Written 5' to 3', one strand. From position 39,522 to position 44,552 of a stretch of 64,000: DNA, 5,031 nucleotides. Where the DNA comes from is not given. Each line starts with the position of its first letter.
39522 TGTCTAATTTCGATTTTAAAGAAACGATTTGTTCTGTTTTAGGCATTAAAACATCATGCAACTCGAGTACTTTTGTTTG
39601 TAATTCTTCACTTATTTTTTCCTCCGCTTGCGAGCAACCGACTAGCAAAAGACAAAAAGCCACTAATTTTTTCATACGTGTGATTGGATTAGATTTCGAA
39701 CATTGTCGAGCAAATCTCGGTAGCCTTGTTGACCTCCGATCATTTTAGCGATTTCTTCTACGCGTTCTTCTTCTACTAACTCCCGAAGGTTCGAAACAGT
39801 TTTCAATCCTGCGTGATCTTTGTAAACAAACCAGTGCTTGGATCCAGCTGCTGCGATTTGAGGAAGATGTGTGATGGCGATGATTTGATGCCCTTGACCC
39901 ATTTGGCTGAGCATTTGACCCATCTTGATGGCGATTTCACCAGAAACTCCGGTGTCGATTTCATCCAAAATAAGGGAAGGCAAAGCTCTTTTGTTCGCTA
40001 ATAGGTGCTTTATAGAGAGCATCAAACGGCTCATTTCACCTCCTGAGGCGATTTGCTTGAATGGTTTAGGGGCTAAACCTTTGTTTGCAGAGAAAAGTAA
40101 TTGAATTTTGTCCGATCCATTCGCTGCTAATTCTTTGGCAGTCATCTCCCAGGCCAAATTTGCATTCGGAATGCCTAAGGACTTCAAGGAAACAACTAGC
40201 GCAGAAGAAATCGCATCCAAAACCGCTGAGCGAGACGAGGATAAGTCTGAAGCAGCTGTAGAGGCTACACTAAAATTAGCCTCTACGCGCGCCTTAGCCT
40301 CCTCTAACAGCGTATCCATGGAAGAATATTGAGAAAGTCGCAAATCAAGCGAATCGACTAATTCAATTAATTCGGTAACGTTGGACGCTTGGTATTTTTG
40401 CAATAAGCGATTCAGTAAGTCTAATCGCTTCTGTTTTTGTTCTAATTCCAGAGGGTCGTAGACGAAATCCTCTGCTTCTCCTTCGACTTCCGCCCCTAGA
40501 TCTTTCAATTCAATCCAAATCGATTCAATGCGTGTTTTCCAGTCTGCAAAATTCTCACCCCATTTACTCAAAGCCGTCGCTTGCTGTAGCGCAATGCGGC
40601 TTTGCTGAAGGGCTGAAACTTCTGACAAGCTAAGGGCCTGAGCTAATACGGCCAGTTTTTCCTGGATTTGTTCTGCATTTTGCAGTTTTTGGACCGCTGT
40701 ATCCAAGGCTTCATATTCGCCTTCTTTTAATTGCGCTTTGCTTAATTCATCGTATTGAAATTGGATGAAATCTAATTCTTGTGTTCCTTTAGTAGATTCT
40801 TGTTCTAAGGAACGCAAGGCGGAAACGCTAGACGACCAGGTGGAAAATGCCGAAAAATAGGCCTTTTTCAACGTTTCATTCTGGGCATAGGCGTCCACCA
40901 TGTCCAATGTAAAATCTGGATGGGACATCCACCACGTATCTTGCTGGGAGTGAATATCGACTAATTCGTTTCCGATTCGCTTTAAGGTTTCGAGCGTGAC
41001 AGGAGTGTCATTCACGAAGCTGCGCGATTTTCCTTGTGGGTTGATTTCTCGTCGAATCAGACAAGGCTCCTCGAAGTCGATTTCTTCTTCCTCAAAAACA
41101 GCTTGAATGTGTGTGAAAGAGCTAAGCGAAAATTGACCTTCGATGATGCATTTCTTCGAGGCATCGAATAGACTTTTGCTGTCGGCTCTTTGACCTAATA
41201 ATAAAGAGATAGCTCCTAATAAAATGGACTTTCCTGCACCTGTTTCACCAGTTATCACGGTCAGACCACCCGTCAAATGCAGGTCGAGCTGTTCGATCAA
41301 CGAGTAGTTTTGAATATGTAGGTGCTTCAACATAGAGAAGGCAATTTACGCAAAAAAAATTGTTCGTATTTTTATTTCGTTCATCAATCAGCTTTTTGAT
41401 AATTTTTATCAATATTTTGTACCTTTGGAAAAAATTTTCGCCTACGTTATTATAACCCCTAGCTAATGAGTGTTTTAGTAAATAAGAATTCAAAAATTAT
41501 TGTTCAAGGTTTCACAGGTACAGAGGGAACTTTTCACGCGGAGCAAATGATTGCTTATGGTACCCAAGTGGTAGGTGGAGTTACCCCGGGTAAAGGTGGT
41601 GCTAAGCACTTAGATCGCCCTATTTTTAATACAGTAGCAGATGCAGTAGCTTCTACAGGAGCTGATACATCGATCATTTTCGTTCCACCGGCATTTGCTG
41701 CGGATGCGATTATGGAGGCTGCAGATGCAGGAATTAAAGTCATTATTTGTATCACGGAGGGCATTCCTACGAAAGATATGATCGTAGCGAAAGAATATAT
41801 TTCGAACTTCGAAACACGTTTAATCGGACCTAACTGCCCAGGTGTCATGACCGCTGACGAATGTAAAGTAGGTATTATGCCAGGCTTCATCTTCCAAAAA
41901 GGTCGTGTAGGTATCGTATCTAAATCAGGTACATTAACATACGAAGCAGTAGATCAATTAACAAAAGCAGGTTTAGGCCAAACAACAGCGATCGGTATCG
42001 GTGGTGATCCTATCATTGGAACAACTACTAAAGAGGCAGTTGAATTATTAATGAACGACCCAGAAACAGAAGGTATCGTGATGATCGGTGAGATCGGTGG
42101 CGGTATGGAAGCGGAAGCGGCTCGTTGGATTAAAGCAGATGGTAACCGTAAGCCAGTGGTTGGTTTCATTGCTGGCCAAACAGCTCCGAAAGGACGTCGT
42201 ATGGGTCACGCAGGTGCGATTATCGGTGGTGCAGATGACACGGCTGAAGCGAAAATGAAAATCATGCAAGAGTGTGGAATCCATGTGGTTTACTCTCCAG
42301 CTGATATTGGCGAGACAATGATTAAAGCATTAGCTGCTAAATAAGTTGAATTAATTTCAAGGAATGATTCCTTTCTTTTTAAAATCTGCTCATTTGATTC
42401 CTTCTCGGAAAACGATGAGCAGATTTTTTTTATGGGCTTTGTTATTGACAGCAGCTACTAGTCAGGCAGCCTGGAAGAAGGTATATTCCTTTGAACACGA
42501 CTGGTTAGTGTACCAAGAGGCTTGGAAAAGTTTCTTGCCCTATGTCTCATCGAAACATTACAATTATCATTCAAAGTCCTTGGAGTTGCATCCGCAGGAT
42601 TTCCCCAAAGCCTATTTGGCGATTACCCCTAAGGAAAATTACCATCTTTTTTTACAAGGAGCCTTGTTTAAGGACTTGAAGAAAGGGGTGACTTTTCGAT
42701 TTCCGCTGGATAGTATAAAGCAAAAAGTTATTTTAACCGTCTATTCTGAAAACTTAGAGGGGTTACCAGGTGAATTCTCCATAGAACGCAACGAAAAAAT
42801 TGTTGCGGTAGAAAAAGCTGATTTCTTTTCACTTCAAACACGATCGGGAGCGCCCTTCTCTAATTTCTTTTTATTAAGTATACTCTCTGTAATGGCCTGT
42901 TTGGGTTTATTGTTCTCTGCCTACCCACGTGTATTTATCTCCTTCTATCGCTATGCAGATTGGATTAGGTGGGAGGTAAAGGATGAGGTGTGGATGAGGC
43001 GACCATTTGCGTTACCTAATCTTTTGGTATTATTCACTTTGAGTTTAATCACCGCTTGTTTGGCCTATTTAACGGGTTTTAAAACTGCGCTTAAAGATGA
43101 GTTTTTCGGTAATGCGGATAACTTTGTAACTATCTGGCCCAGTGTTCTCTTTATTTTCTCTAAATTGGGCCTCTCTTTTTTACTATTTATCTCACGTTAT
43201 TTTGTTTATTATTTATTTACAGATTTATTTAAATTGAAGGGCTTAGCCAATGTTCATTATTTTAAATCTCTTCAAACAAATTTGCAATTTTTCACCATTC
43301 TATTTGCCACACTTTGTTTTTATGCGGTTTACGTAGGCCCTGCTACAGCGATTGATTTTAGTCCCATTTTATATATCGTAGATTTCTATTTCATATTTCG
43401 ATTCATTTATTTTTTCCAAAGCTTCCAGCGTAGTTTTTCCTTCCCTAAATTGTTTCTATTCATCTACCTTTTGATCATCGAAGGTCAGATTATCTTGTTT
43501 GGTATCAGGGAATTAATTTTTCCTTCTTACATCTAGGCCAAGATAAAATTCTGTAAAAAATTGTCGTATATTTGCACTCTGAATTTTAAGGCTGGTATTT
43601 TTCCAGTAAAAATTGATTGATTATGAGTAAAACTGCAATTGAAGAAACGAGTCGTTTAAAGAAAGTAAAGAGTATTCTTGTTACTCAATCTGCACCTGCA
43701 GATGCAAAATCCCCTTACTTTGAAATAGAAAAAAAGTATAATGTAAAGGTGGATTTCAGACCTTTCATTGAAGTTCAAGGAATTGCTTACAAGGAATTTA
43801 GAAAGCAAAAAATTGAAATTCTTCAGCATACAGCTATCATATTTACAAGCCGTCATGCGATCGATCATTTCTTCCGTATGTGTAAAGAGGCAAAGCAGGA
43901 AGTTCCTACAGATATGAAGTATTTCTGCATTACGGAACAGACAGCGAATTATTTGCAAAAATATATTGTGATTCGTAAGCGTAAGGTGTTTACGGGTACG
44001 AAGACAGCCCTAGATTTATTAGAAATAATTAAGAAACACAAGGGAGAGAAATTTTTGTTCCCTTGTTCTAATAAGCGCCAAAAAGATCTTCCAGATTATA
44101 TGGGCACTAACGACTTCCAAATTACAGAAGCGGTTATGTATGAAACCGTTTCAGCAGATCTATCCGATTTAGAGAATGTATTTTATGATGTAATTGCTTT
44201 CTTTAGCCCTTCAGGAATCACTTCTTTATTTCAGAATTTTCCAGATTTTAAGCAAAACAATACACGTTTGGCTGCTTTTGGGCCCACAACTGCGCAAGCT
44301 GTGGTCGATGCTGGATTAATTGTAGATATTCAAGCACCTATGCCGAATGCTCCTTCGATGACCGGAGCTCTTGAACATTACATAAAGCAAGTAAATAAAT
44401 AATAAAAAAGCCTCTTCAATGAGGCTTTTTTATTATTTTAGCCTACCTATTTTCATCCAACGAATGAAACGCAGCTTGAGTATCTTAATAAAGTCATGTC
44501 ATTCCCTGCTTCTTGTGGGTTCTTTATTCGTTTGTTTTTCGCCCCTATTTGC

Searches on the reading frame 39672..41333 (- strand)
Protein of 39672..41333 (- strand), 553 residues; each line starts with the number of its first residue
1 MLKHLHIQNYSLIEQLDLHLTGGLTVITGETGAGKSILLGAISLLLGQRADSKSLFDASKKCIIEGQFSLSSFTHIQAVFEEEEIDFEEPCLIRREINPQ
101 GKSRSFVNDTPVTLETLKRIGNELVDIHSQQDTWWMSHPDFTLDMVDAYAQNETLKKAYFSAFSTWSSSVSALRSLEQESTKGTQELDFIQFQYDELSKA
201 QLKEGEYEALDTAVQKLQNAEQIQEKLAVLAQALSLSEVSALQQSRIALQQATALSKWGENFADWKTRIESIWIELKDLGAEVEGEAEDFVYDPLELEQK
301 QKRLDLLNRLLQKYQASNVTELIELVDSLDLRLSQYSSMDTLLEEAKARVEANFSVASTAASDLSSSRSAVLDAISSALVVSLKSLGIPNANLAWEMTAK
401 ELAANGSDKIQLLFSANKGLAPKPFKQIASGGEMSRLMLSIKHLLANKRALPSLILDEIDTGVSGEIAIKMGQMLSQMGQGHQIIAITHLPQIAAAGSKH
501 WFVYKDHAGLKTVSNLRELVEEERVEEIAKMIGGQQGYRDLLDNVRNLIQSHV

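Call 79: search_protein_families(library=ncbifam, proteins=[window:39672-41333:-], max_evalue=0.00001)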
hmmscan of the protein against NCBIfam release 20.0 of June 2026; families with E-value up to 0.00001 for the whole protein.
window:39672-41333:- (553 aa): 4 families
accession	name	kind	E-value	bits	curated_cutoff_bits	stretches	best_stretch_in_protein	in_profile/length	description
TIGR00634.1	recN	equivalog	3.9e-126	422.2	407.85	1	1-549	1-561/563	DNA repair protein RecN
NF008121.0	PRK10869.1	equivalog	5.4e-108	361.9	418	1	1-550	1-552/553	DNA repair protein RecN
NF045780.1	TrlF_fam_ATP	equivalog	4.8e-09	35.5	350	1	3-365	291-675/944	TrlF family AAA-like ATPase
TIGR02169.1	SMC_prok_A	equivalog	5e-07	27.8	729.4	0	14-118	15-124/1165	chromosome segregation protein SMC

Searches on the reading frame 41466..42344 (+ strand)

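Call 12: search_protein_families(library=ncbifam, proteins=[window:41466-42344:+], max_evalue=0.001)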
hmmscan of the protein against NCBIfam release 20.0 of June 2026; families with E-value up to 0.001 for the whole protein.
window:41466-42344:+ (292 aa): 6 families
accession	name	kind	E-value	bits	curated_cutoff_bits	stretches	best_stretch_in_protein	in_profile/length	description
NF004230.0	PRK05678.1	equivalog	2.4e-131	437.2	336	1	1-290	1-289/291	succinate--CoA ligase subunit alpha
TIGR01019.1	sucCoAalpha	subfamily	5.6e-125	416.5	353.2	1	4-288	2-285/286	succinate--CoA ligase subunit alpha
TIGR02717.1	AcCoA-syn-alpha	equivalog_domain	1.5e-19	70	567.15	1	65-281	64-280/447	acetate--CoA ligase alpha subunit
NF045494.1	AcCoALig_Archglob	equivalog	2.2e-13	49.5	1200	1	66-285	282-498/665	acetate--CoA ligase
NF045493.1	HydDutCoALig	equivalog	1.7e-12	46.7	1300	1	50-265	52-272/698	4-hydroxybutyrate--CoA ligase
NF004760.0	PRK06091.1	subfamily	3.1e-11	42.5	433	1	64-240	116-291/555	acyl-CoA synthetase FdrA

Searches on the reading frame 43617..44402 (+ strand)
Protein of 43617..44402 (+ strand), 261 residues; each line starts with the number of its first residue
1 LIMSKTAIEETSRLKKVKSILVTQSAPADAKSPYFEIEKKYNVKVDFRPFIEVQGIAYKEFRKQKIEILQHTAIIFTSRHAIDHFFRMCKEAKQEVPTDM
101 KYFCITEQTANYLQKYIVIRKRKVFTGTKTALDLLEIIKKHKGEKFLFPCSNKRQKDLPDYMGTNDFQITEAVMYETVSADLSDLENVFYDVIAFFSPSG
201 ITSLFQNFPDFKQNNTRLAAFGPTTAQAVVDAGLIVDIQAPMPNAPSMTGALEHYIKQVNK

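Call 12: search_protein_families(library=ncbifam, proteins=[window:43617-44402:+], max_evalue=0.001)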
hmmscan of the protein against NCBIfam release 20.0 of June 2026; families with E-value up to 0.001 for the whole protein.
window:43617-44402:+ (261 aa): 9 families
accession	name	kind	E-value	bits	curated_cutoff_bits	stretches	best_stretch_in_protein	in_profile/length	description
NF004593.0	PRK05928.4-2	equivalog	8.1e-18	64.7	275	1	17-251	2-238/247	uroporphyrinogen-III synthase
NF004594.0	PRK05928.4-3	equivalog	9.6e-08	31.7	365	1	73-244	49-221/237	uroporphyrinogen-III synthase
NF004592.0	PRK05928.4-1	equivalog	2.4e-07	30.6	332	1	43-245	23-222/237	uroporphyrinogen-III synthase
NF004586.0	PRK05928.2-4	equivalog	3.7e-07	29.8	401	1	20-240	5-222/240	uroporphyrinogen-III synthase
NF004583.0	PRK05928.1-5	equivalog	1.9e-06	27.5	432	1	18-207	7-197/250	uroporphyrinogen-III synthase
NF004591.0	PRK05928.3-6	equivalog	9.9e-06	25.2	341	1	71-189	50-159/229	uroporphyrinogen-III synthase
NF004590.0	PRK05928.3-2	equivalog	3.9e-05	23.4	330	1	61-228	24-183/209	uroporphyrinogen-III synthase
NF004587.0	PRK05928.2-5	equivalog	0.0001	21.9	246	0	190-259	49-113/245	uroporphyrinogen-III synthase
NF004588.0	PRK05928.2-6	equivalog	0.00012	21.8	321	1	45-214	17-189/223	uroporphyrinogen-III synthase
